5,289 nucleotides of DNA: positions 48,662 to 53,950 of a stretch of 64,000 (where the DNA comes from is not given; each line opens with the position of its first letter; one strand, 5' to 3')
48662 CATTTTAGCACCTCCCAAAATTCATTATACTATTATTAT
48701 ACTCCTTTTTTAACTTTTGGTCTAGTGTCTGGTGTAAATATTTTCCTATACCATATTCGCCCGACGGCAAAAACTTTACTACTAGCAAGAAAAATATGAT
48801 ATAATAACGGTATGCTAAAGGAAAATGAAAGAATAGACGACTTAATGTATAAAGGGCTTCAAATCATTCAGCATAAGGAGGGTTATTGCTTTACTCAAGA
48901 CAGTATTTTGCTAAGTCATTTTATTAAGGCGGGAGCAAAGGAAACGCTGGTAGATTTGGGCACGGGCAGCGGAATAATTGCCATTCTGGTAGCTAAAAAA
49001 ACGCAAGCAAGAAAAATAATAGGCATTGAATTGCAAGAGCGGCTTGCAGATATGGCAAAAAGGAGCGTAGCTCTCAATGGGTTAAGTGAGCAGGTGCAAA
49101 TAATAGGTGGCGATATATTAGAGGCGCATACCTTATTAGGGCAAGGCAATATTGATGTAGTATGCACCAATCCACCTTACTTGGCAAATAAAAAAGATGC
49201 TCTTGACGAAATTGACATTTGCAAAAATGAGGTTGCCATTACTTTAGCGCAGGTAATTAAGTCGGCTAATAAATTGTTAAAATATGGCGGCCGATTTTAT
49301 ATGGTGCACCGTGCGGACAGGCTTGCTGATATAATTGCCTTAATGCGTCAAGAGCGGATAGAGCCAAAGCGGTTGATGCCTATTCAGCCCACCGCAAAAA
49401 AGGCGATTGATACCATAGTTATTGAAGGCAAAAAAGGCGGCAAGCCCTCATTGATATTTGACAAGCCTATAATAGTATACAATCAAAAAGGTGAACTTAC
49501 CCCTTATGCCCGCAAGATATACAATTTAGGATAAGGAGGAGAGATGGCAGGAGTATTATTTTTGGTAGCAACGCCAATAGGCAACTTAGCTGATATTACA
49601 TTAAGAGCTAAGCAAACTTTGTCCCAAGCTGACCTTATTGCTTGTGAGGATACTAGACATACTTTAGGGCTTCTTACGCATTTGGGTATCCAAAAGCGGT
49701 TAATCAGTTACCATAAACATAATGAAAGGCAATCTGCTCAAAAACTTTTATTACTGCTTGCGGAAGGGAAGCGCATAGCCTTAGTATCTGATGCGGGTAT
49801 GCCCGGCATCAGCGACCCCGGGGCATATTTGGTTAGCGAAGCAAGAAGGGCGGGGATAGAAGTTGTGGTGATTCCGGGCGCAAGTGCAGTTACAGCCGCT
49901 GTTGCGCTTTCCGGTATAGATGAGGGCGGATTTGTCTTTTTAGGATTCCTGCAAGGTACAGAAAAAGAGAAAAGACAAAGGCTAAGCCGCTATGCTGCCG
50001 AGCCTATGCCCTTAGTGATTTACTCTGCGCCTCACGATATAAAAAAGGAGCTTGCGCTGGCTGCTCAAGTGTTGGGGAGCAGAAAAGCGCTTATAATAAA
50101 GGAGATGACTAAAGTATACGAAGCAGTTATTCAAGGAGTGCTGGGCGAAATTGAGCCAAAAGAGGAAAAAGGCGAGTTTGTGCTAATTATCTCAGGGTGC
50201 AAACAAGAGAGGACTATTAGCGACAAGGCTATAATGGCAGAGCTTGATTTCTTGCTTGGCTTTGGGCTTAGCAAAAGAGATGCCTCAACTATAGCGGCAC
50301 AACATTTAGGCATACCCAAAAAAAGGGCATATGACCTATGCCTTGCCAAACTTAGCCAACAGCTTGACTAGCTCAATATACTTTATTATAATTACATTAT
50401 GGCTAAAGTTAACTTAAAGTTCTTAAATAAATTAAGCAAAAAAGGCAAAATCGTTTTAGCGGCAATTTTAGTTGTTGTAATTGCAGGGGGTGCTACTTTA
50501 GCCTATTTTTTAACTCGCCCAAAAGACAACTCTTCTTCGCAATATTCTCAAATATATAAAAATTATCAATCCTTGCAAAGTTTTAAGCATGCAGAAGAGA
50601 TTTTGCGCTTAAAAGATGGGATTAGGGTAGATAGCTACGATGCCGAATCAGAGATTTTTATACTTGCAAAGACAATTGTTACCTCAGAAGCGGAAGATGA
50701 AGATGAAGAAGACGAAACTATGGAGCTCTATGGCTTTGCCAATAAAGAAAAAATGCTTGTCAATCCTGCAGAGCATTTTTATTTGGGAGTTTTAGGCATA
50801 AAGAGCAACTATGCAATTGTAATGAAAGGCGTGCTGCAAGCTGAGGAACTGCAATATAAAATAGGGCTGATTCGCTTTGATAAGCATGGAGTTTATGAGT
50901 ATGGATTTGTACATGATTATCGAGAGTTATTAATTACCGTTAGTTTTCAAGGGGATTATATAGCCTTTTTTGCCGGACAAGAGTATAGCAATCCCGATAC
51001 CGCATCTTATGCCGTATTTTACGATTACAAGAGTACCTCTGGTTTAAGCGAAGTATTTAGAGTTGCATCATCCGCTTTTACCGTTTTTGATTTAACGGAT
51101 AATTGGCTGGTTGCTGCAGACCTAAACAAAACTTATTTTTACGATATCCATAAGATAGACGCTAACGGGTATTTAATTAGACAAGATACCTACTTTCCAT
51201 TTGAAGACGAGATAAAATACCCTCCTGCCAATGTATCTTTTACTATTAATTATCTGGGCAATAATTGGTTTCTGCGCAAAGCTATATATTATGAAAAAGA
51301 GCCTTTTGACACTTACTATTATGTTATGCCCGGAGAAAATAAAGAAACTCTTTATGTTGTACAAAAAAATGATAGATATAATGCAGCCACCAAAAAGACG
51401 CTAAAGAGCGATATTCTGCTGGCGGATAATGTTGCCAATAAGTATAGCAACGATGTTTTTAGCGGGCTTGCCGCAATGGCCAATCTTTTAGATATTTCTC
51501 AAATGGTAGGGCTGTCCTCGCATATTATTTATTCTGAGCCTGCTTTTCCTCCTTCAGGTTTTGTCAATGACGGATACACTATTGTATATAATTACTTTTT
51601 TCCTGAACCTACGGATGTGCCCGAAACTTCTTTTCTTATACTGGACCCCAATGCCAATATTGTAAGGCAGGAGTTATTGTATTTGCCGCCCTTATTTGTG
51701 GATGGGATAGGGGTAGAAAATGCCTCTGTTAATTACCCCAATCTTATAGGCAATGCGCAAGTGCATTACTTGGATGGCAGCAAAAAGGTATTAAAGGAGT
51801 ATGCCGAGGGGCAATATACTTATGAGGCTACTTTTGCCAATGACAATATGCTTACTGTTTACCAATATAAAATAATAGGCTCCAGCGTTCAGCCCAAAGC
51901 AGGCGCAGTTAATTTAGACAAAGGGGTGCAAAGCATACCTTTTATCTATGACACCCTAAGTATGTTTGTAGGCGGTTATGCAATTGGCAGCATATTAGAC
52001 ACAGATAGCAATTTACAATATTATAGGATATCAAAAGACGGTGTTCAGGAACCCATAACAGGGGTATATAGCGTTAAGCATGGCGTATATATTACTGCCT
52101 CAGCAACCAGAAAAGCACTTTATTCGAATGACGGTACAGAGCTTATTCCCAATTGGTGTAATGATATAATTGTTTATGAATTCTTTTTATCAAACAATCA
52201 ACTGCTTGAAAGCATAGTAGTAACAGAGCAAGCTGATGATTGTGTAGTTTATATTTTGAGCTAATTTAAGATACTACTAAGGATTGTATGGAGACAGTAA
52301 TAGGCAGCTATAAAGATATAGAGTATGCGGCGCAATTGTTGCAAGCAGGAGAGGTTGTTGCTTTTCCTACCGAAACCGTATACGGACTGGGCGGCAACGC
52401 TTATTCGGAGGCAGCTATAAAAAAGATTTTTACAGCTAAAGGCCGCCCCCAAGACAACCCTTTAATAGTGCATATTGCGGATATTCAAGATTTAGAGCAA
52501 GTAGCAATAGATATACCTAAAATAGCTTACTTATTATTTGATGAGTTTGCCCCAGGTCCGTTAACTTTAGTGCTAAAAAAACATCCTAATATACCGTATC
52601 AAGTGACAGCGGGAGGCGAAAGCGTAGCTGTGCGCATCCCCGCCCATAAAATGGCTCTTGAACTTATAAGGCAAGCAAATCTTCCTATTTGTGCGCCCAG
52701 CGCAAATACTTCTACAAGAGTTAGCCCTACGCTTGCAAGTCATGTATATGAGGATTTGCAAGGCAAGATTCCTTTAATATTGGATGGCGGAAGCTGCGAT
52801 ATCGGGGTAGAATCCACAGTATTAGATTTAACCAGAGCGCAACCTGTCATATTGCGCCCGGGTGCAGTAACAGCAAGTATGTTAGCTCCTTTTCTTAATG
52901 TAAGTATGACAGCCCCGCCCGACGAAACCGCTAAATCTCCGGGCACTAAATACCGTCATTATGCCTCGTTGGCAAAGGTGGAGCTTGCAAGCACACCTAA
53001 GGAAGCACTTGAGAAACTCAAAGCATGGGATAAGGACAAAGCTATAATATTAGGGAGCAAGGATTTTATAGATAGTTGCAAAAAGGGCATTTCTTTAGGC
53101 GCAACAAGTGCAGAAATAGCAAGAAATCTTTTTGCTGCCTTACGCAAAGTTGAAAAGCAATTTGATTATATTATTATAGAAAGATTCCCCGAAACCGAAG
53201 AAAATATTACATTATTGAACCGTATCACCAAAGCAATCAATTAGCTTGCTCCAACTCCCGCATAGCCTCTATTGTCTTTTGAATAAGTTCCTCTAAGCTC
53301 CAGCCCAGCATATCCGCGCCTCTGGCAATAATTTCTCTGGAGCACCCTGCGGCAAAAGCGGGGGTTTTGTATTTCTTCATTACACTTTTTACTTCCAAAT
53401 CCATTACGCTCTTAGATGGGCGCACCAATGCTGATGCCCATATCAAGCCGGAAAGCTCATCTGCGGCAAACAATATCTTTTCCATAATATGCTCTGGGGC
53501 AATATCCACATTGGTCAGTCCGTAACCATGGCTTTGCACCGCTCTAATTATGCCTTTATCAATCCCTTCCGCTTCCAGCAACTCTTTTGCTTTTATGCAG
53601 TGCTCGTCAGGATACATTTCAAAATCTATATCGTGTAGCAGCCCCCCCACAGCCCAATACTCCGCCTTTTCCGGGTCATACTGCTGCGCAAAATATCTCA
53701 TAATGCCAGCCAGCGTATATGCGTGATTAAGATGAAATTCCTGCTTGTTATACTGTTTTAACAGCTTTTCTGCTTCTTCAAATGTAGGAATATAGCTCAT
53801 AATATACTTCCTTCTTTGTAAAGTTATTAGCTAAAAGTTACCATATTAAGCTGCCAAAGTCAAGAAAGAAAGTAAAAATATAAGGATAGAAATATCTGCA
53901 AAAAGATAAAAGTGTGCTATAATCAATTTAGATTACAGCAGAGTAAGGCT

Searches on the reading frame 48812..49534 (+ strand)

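Call 77: search_protein_families(library=pfam, proteins=[window:48812-49534:+], max_evalue=0.001)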
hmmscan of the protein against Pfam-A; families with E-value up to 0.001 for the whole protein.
window:48812-49534:+ (240 aa): 19 families
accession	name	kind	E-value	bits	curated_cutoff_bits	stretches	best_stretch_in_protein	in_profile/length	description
PF05175.20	MTS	-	6.2e-14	52.4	23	1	32-168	22-142/170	Methyltransferase small domain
PF13847.12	Methyltransf_31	-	2.1e-10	40.9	27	1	43-181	4-125/145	Methyltransferase domain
PF06325.19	PrmA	-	1.7e-08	34.7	22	1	42-120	161-233/296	Ribosomal protein L11 methyltransferase (PrmA)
PF13649.12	Methyltransf_25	-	4.6e-07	30.9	27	1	47-125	2-78/97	Methyltransferase domain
PF02384.22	N6_Mtase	-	1.7e-06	28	20.4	1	24-129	26-142/311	N-6 DNA Methylase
PF02475.24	TRM5-TYW2_MTfase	-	2.7e-06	27.9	28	1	41-120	35-111/164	TRM5/TYW2 methyltransferase domain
PF12847.13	Methyltransf_18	-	6.1e-06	26.8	27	1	43-106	15-78/151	Methyltransferase domain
PF09445.16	Methyltransf_15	-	4.2e-05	23.6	22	1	44-157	2-115/165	RNA cap guanine-N2 methyltransferase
PF01555.25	N6_N4_Mtase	-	4.9e-05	23.8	26.7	0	114-181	1-68/221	DNA methylase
PF08123.19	DOT1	-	5.6e-05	23.2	23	1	40-86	40-86/205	Histone methylation protein DOT1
PF08241.18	Methyltransf_11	-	5.8e-05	24.1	21.2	1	47-121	1-68/95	Methyltransferase domain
PF01135.25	PCMT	-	7e-05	23.1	20.3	1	42-101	73-132/210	Protein-L-isoaspartate(D-aspartate) O-methyltransferase (PCMT)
PF01170.24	UPF0020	-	0.00016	21.9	22.3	1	63-133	73-141/197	RMKL-like, methyltransferase domain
PF07669.17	Eco57I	-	0.00035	21.1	25.3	0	109-165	70-133/171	Eco57I restriction-modification methylase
PF00398.26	RrnaAD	-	0.00052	19.6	24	1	42-107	30-90/263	Ribosomal RNA adenine dimethylase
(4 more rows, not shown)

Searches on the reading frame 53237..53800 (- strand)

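Call 77: search_protein_families(library=pfam, proteins=[window:53237-53800:-], max_evalue=0.001)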
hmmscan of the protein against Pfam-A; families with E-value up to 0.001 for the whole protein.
window:53237-53800:- (187 aa): 1 family
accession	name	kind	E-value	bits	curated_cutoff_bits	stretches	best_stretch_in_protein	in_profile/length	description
PF01966.28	HD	-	7.4e-06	26.7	22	1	25-117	3-114/116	HD domain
